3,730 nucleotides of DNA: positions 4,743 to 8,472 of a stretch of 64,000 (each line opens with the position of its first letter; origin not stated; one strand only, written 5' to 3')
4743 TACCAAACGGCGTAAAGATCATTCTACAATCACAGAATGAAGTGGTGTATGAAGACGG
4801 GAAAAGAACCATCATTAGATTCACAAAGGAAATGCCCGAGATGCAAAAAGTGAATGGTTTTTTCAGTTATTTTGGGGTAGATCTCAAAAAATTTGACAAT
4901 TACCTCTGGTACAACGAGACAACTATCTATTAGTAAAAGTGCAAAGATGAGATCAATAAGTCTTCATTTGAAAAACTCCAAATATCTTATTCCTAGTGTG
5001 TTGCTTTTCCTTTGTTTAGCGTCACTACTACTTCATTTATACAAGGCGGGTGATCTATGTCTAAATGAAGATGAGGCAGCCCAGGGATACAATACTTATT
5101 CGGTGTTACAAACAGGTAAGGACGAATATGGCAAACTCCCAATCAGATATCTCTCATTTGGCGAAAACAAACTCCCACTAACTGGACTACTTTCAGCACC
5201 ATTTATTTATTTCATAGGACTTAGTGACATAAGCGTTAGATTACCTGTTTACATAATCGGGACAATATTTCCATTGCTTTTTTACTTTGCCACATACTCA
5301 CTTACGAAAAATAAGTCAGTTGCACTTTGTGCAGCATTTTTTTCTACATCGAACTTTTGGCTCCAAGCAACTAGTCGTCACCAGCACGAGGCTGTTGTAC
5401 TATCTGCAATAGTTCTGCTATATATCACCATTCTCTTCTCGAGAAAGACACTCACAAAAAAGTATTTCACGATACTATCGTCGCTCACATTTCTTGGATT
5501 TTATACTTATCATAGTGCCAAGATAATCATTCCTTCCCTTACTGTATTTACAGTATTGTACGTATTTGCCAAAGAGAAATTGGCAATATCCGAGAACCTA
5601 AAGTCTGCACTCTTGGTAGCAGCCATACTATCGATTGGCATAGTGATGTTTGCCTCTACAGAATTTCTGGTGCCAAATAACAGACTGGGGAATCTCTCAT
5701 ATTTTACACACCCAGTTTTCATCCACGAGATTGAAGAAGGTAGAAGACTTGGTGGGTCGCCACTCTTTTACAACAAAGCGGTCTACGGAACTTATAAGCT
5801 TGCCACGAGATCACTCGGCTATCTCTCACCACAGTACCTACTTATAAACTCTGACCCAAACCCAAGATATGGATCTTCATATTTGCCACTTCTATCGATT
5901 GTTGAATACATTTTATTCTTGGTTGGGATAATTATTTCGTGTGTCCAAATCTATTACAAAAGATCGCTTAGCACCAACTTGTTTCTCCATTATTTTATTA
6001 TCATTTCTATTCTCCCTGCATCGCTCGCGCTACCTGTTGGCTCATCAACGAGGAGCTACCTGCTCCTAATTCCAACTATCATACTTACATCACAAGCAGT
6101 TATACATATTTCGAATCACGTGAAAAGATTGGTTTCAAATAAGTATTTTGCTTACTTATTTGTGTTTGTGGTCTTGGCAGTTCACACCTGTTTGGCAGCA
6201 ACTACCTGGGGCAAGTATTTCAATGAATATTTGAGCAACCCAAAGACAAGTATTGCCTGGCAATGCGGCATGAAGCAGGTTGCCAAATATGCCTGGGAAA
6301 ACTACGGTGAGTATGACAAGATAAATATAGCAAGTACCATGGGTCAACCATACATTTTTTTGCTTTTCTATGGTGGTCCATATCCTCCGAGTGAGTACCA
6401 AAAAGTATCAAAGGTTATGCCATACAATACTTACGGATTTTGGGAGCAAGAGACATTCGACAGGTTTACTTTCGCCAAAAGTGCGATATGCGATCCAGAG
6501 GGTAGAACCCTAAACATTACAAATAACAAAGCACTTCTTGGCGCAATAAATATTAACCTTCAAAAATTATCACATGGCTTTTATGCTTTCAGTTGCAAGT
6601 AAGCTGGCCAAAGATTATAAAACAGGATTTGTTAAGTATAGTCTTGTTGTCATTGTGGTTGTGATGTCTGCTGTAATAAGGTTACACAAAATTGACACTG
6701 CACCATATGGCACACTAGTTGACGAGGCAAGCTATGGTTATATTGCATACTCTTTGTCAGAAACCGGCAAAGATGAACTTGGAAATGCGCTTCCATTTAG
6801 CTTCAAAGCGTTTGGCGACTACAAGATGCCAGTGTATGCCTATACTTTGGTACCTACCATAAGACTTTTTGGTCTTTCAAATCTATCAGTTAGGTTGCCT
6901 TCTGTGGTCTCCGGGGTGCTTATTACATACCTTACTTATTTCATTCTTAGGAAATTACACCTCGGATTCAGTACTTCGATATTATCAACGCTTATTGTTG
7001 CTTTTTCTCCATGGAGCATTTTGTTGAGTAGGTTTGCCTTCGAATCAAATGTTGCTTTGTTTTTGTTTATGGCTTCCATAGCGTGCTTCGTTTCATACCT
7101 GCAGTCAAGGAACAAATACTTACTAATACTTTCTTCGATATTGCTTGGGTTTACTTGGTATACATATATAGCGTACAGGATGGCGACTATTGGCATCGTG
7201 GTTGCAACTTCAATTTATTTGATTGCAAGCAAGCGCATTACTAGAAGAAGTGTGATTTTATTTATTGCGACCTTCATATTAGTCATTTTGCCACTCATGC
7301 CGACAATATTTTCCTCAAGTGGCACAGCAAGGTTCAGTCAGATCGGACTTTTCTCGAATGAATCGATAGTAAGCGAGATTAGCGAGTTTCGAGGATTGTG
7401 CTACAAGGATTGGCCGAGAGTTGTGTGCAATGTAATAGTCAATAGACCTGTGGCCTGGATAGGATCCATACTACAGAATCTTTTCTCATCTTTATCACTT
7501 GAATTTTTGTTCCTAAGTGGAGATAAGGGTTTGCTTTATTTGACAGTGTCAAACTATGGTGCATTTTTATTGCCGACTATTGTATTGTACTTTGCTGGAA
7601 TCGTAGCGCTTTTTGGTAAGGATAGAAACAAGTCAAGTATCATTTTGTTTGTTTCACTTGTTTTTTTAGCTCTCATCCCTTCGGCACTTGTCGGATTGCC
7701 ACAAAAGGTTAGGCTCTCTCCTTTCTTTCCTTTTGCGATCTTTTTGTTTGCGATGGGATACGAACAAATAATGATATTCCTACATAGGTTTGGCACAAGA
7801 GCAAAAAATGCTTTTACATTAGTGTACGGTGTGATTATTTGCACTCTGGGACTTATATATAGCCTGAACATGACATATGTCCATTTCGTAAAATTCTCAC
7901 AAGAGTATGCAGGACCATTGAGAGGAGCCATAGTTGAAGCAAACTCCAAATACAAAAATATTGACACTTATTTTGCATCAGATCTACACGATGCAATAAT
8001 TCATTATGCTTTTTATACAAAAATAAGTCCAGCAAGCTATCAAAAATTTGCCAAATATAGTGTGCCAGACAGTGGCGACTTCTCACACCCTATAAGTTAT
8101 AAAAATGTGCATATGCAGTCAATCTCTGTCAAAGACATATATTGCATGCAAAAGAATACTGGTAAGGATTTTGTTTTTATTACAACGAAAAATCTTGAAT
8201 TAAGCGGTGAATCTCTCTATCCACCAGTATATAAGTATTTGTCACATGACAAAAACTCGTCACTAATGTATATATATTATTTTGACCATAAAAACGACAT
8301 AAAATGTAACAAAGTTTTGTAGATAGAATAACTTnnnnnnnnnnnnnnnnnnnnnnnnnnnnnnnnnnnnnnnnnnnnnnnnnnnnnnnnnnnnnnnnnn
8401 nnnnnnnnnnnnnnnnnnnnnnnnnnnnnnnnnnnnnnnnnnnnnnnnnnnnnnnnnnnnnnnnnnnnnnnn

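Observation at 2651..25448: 23-kb array of fourteen consecutive polytopic GT-C-like membrane protein genes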

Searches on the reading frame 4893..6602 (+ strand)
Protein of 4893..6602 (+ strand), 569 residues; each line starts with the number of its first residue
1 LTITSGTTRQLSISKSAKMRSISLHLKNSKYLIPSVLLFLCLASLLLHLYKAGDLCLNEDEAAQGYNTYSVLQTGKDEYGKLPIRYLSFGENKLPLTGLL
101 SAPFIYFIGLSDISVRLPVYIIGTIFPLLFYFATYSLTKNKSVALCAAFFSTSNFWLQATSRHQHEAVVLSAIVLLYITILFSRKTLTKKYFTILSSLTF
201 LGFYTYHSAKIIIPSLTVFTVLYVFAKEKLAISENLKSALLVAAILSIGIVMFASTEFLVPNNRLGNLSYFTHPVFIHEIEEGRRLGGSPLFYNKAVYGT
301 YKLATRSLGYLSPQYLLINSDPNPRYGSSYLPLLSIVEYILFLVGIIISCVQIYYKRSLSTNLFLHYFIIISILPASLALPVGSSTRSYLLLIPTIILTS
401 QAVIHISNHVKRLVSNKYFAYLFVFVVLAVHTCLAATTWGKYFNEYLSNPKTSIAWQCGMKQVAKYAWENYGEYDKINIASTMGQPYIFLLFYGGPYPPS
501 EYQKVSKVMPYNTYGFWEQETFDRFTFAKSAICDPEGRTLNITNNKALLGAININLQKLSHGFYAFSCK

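Call 4: search_protein_families(library=pfam, max_evalue=0.01, proteins=[window:4893-6602:+])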
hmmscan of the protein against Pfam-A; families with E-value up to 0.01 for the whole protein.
window:4893-6602:+ (569 aa): 0 families

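Call 25: search_protein_families(library=ncbifam, max_evalue=0.1, proteins=[window:4893-6602:+])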
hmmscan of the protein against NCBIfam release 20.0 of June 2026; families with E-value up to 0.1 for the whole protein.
window:4893-6602:+ (569 aa): 1 family
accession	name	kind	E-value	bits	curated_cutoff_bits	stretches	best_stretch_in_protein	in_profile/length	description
TIGR03663.1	TIGR03663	subfamily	3.8e-08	32.8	126.25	1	37-436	4-371/435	flippase activity-associated protein Agl23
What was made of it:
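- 4893's best NCBIfam match is 'flippase activity-associated protein Agl23', at 3.8e-8 and below cut-off (call 25).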

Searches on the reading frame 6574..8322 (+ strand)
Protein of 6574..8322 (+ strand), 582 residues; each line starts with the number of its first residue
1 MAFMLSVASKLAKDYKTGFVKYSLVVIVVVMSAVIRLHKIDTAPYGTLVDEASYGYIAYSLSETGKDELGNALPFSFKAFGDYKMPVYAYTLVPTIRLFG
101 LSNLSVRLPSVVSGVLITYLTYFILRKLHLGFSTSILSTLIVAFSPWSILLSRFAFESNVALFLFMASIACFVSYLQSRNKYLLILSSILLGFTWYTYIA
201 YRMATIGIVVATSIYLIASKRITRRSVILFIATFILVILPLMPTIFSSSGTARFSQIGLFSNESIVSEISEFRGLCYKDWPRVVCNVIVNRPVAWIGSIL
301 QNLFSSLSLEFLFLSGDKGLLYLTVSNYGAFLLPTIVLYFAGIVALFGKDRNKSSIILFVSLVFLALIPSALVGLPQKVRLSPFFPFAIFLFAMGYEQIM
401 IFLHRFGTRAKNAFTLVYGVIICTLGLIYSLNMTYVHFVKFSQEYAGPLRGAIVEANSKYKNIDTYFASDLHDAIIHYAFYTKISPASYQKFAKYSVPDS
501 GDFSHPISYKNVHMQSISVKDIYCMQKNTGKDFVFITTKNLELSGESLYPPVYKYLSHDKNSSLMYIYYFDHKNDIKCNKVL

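Call 4: search_protein_families(library=pfam, max_evalue=0.01, proteins=[window:6574-8322:+])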
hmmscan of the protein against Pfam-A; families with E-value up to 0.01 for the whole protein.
window:6574-8322:+ (582 aa): 2 families
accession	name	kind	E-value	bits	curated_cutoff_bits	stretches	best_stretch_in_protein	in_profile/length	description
PF02366.24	PMT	-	1.2e-11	45.1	22.7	1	27-242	2-231/245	Dolichyl-phosphate-mannose-protein mannosyltransferase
PF13231.12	PMT_2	-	1.6e-09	38.6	26.1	1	86-239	4-154/160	Dolichyl-phosphate-mannose-protein mannosyltransferase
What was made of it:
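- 6574..8322 (+): GT-C family A member 2 (PMT / PMT_2). PF02366 1.2e-11 and PF13231 1.6e-9, both above cut-off (call 4).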
